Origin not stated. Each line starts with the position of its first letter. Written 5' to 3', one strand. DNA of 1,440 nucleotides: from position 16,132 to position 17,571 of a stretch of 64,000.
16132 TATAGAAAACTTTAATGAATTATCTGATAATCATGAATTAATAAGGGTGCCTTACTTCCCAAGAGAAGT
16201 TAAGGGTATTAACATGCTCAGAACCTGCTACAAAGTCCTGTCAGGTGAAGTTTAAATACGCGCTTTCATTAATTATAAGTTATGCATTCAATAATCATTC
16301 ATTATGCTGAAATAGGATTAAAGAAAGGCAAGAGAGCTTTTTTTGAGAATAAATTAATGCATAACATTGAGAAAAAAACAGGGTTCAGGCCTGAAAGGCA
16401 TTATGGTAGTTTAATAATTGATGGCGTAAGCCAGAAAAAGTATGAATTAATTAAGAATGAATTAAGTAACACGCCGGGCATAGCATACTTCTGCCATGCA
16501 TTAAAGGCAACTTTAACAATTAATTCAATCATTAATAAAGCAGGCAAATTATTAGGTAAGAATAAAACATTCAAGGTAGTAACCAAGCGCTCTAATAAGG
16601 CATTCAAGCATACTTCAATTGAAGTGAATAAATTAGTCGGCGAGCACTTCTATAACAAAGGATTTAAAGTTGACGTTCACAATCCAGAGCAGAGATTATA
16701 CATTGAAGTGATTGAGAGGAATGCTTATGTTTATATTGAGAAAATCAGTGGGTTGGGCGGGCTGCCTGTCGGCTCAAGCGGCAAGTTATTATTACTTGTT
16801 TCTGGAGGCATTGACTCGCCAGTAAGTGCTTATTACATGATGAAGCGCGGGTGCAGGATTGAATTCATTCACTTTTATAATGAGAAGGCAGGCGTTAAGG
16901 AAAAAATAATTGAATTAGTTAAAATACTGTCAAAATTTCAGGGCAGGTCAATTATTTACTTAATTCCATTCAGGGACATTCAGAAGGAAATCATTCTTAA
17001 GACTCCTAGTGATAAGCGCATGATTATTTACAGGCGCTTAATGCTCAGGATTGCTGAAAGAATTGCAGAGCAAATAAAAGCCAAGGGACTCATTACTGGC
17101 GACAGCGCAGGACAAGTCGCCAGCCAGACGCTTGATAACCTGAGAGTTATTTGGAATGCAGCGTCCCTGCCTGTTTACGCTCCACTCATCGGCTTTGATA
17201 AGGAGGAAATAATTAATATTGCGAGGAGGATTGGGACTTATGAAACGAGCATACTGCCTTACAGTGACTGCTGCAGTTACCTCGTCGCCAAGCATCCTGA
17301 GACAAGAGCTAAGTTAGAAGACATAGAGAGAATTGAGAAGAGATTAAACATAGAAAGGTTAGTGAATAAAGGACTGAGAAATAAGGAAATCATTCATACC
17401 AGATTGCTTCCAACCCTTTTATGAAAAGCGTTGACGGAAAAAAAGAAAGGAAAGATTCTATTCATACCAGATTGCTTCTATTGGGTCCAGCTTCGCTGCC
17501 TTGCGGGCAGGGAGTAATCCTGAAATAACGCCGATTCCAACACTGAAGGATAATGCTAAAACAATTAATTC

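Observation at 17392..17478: Intron-like insert with 19-bp target duplication at the convergent thiI / ABC-permease junction rewrites the ThiI C-terminus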

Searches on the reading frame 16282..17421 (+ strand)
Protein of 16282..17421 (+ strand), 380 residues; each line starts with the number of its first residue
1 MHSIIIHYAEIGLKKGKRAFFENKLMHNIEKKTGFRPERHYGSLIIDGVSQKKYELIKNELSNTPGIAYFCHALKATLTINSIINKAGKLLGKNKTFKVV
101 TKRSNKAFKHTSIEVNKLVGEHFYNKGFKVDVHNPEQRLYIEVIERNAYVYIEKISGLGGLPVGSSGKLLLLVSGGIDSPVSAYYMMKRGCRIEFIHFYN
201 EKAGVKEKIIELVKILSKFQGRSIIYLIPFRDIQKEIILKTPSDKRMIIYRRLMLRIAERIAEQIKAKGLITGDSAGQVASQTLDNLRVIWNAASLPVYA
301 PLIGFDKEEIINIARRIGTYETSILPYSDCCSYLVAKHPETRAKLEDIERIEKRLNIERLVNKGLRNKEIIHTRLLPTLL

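Call 17: search_protein_families(library=pfam, proteins=[window:16282-17421:+])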
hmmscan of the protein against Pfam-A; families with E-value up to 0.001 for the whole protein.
window:16282-17421:+ (380 aa): 4 families
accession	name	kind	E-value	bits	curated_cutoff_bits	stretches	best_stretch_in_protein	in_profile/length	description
PF02568.20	ThiI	-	3.8e-71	239.2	20.5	1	164-356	1-196/197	Thiamine biosynthesis protein (ThiI)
PF02926.22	THUMP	-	5.9e-14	52.7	20.6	1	90-153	19-84/84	THUMP domain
PF22025.1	ThiI_fer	-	3.6e-12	47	25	1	4-71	2-72/72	ThiI ferredoxin-like domain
PF06508.19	QueC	-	2.3e-07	31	22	1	169-323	2-180/210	Queuosine biosynthesis protein QueC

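Call 19: find_related_loci(query=window:16282-17421:+, collection=genome_contigs, flank=6000)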
Query window:16282-17421:+ (380 aa) in genome_contigs; peptide patterns used: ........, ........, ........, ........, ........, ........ (x = any residue, [..] = any of these).
266 stretches matched a pattern; 29 encode a relative of the query (tblastn E <= 1e-3); 29 distinct loci.
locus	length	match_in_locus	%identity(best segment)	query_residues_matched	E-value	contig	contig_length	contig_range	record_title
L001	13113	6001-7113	70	1-371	0e+0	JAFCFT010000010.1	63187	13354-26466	Candidatus Parvarchaeota archaeon isolate Meg22_1618_Bin_99 Meg22_1618_Bin_99_scaffold_1173, whole genome shotgun sequen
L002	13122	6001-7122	46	2-367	1e-109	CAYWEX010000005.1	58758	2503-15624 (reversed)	MAG TPA_asm: Candidatus Woesearchaeota archaeon isolate SRP178908_co1_347 genome assembly, contig: NODE_248_length_58758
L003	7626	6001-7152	48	4-372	5e-106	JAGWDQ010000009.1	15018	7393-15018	MAG: Candidatus Altarchaeum sp. isolate HURL_140 BJP_V-140m-2014_1100_length_15018_cov_3386.09, whole genome shotgun seq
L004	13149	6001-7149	47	1-371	6e-101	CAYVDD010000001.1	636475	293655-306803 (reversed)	MAG TPA_asm: uncultured Candidatus Saccharibacteria bacterium isolate SRP323688_co1_61 genome assembly, contig: NODE_7_l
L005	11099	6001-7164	45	4-372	7e-99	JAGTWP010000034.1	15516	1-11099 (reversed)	MAG: Candidatus Altarchaeum sp. isolate GA_1_1 NODE_703_length_15521_cov_1776.486034, whole genome shotgun sequence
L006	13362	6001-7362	41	4-367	2e-96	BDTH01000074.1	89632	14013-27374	Bacterium BMS3Abin15 DNA, contig: NODE_1, whole genome shotgun sequence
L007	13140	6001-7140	43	4-370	5e-96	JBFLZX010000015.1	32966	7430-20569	MAG: Patescibacteria group bacterium isolate MAG122 MAG122_15, whole genome shotgun sequence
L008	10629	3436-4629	44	4-373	9e-96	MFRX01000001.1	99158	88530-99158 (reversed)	MAG: Candidatus Moranbacteria bacterium RIFCSPHIGHO2_02_FULL_40_12b rifcsphigho2_02_scaffold_1078, whole genome shotgun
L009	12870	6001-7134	43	4-369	8e-87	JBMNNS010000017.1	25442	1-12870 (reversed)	MAG: Dethiobacteria bacterium isolate SBF912SR3HQ0001 scaffold_3117_c1, whole genome shotgun sequence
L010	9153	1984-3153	42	2-371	3e-84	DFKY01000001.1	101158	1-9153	MAG TPA_asm: Lachnospiraceae bacterium UBA3633 UBA3633_contig_10202, whole genome shotgun sequence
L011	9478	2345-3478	42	4-369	2e-84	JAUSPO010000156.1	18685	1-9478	MAG: Bacillota bacterium isolate E21_metabat.bin.75 E21_k141_231721, whole genome shotgun sequence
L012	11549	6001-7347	38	1-372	1e-82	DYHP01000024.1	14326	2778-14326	MAG TPA_asm: Candidatus Methylomirabilis sp. isolate DR5_44_9 Afr_mines_DR5_714_length_14326_cov_3_733095, whole genome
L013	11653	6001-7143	40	4-372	4e-80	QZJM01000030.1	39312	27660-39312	MAG: Dethiobacter sp. isolate SURF_39 Ga0104751_1001475, whole genome shotgun sequence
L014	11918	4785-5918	42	4-369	5e-80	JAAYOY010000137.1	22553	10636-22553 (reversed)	MAG: Bacillota bacterium isolate AS22ysBPME_12 99590_AS22, whole genome shotgun sequence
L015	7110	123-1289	43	2-369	6e-80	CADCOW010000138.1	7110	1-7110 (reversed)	MAG: uncultured Clostridiales bacterium isolate RUG14839 genome assembly, contig: RUG14839_asm_138, whole genome shotgun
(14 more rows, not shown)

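Call 23: find_encoding_contigs(protein=window:16282-17421:+, flank=10000, max_places=6)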
Protein window:16282-17421:+ (380 aa): no gene with exactly this product is on record in the collection.

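Call 45: find_homologous_proteins(query=window:16282-17421:+, max_evalue=1e-60)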
Query window:16282-17421:+ (380 aa): 7413 proteins with E <= 1e-60 among 8000 candidates; the best 120 are listed.
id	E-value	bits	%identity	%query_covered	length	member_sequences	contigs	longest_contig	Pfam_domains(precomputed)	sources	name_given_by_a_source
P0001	2.6e-230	782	94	98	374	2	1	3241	PF06508.20,PF02926.23,PF02568.21,PF22025.2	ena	-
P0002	1.7e-174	598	70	98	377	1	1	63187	PF06508.20,PF02926.23,PF02568.21,PF22025.2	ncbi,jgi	-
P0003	2.6e-142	492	60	97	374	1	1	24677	PF06508.20,PF02926.23,PF02568.21,PF22025.2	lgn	-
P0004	5.5e-133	462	57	96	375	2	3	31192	PF06508.20,PF02926.23,PF02568.21,PF22025.2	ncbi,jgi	ncbi:MAG: tRNA uracil 4-sulfurtransferase ThiI [Candidatus Helarchaeota archaeon]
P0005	2.2e-131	456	53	98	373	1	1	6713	PF06508.20,PF02926.23,PF02568.21,PF22025.2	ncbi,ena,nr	ncbi:MAG TPA: tRNA uracil 4-sulfurtransferase ThiI [Candidatus Lokiarchaeia archaeon]|nr:tRNA uracil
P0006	3.2e-127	443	56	98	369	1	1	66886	PF06508.20,PF02926.23,PF02568.21,PF22025.2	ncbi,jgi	ncbi:MAG: tRNA uracil 4-sulfurtransferase ThiI [Candidatus Nanoarchaeia archaeon]|jgi:thiamine biosy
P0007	3.4e-125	436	53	96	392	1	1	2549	PF06508.20,PF02926.23,PF02568.21,PF22025.2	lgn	-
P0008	4.0e-125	436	56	97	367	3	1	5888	PF06508.20,PF02926.23,PF02568.21,PF22025.2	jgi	-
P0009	1.0e-124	434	56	98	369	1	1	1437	PF06508.20,PF02926.23,PF02568.21,PF22025.2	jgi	jgi:thiamine biosynthesis protein ThiI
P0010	2.1e-122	427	54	93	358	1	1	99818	PF06508.20,PF02926.23,PF02568.21,PF22025.2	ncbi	-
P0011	8.1e-122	425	53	98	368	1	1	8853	PF06508.20,PF02926.23,PF02568.21,PF22025.2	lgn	-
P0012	4.5e-121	422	56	97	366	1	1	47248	PF06508.20,PF02926.23,PF02568.21,PF22025.2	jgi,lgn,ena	-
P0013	1.5e-119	417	54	97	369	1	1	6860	PF06508.20,PF02926.23,PF02568.21,PF22025.2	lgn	-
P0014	1.9e-116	407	54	96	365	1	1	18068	PF06508.20,PF02926.23,PF02568.21,PF22025.2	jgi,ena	-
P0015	1.3e-115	404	55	97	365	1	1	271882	PF06508.20,PF02926.23,PF02568.21,PF22025.2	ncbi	-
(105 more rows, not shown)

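Call 46: find_encoding_contigs(protein=P0001, flank=3000, max_places=4)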
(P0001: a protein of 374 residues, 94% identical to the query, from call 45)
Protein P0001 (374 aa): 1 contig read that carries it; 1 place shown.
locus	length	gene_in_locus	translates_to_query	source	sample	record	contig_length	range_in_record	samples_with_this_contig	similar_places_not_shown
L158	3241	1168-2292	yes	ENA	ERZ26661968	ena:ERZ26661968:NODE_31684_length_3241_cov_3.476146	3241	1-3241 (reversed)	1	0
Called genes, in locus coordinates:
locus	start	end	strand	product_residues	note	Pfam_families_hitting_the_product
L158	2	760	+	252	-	?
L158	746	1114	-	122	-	-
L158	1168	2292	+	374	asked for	PF22025:ThiI_fer, PF02926:THUMP, PF02568:ThiI, PF06508:QueC (weak)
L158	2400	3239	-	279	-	?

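Call 47: find_encoding_contigs(protein=P0003, flank=4000, max_places=3)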
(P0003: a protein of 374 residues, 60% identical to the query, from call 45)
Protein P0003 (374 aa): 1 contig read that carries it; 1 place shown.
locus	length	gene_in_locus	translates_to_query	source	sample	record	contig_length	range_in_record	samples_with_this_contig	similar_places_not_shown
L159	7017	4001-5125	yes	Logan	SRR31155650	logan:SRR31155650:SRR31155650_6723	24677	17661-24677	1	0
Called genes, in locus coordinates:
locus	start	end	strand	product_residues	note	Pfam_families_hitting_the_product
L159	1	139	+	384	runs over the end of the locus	PF01565:FAD_binding_4 (weak)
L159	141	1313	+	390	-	PF13183:Fer4_8 (weak), PF02754:CCG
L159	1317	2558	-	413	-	PF00890:FAD_binding_2 (faint), PF01266:DAO (faint), PF01494:FAD_binding_3, PF04820:Trp_halogenase (faint), PF12831:FAD_oxidored (weak), PF22578:GGR_cat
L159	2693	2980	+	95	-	PF09138:Urm1, PF02597:ThiS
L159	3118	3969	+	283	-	PF13379:NMT1_2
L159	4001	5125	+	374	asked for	PF22025:ThiI_fer, PF02926:THUMP, PF02568:ThiI, PF06508:QueC (faint)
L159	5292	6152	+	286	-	PF01946:Thi4, PF12831:FAD_oxidored (faint)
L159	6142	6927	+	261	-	PF20565:DUF6775, PF22529:DUF7001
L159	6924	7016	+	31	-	?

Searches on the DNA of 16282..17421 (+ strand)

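Call 83: search_with_rna_model(model_id=R1, sources=[L158, L159, L160, L161, L163, L138, L140, L144, L145, L147, L150, L151, L154, L155, L157], max_evalue=0.01)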
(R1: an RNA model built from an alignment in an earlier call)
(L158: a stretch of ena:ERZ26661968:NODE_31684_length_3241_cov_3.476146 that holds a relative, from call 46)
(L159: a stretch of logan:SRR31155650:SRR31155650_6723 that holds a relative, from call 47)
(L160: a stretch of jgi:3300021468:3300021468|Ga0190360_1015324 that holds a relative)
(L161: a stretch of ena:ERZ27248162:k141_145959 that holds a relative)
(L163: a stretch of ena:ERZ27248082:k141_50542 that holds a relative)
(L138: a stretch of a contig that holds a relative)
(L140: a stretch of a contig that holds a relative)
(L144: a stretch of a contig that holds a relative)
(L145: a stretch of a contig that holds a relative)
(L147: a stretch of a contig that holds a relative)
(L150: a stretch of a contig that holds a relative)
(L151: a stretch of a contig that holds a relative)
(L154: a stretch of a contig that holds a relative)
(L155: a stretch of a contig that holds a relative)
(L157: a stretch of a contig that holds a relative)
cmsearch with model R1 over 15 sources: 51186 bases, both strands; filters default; matches with E-value up to 0.01: 20.
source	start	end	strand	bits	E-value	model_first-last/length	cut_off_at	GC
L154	120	156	+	57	9.5e-16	1-36/36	no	0.41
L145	612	652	+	56.4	1.5e-15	1-36/36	no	0.34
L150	3817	3851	-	55.8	2.2e-15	1-36/36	no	0.4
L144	154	188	+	55.5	2.8e-15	1-36/36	no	0.43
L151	467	497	-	51.5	5e-14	1-36/36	no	0.42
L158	2297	2327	+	51.5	5.2e-14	1-36/36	no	0.39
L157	4364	4394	+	51.1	6.6e-14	1-36/36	no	0.39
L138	1454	1484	+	50.6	9.3e-14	1-36/36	no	0.45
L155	1242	1283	-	49.3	2.5e-13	1-36/36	no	0.36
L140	1564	1598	-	49.2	2.6e-13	1-36/36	no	0.37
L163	512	540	+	46.2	2.3e-12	1-36/36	no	0.38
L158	2359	2389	+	45.2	4.8e-12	1-36/36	no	0.35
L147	48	75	-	43.9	1.2e-11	1-36/36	no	0.39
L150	4300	4334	-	39.7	2.5e-10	1-36/36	no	0.4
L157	4459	4489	+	39.5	2.9e-10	1-36/36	no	0.29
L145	604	644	-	19.9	0.00039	1-36/36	no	0.37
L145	705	733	-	18.9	0.00082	1-36/36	no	0.34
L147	325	349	+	17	0.0033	1-36/36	no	0.24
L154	120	148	-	15.9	0.0075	1-28/36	no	0.41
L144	154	180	-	15.8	0.0081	1-28/36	no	0.44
